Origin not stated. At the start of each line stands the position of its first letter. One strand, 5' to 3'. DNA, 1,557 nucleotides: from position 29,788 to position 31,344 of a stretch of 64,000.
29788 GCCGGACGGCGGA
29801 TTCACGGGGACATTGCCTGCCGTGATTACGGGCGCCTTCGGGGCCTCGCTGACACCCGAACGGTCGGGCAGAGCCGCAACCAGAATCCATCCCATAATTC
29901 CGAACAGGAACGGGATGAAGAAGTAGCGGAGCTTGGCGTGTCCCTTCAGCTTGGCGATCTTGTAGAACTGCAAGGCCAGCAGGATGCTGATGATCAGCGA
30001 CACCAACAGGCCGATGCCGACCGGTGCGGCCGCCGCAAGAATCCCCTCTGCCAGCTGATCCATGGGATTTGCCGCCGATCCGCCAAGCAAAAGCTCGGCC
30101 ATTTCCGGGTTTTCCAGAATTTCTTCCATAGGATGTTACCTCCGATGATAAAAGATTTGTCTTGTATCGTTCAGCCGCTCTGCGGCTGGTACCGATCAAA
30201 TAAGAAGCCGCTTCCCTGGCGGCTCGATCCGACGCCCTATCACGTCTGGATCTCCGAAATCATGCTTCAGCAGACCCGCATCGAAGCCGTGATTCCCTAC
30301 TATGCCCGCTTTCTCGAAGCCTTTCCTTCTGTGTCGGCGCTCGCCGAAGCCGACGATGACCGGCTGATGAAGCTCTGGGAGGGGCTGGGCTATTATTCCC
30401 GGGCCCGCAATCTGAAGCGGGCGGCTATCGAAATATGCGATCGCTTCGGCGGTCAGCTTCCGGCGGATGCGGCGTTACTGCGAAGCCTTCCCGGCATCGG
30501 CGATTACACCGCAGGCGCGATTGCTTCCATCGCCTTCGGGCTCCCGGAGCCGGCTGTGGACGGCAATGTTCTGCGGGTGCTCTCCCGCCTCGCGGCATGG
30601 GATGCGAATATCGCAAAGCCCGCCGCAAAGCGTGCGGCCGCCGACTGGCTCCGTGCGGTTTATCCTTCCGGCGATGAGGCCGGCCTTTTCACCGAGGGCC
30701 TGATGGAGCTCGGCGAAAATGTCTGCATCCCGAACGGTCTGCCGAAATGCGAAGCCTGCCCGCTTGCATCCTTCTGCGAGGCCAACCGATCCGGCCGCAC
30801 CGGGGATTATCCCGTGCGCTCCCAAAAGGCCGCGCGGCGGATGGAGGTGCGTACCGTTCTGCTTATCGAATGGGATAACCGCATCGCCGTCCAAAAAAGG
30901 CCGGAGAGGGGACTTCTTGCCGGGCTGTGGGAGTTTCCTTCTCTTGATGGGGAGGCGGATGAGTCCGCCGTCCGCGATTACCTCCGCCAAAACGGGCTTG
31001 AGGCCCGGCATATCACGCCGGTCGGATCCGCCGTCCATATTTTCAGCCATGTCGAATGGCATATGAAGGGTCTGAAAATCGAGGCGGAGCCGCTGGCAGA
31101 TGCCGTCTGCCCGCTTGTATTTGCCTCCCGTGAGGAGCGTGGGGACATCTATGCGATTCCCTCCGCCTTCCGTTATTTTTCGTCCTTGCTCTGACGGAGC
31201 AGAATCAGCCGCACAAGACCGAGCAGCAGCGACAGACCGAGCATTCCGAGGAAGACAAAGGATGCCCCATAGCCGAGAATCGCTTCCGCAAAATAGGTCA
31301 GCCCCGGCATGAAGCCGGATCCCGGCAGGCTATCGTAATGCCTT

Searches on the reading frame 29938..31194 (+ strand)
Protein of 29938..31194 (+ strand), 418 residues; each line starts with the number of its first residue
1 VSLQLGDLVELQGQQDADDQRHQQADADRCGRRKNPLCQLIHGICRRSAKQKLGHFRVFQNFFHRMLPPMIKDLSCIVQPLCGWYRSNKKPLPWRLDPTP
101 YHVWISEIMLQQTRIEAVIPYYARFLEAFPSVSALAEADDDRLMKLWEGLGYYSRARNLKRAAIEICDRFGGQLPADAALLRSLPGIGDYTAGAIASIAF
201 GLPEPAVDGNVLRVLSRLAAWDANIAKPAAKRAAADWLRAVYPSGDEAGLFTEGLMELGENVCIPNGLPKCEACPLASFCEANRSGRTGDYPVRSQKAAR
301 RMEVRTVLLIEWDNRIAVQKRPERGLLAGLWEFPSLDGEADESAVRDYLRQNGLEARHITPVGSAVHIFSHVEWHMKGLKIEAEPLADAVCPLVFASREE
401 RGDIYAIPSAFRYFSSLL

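Call 45: search_protein_families(library=pfam, proteins=[window:29938-31194:+], max_evalue=0.00001)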
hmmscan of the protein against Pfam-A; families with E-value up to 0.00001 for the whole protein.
window:29938-31194:+ (418 aa): 3 families
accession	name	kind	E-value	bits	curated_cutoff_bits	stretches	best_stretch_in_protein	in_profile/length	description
PF14815.12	NUDIX_4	-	6e-24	84.5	35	1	306-413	1-109/113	NUDIX domain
PF00730.31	HhH-GPD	-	2.3e-22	79.8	26.2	1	105-238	1-106/108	HhH-GPD superfamily base excision DNA repair protein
PF00633.29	HHH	-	3.8e-06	26.9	24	1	169-198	1-30/30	Helix-hairpin-helix motif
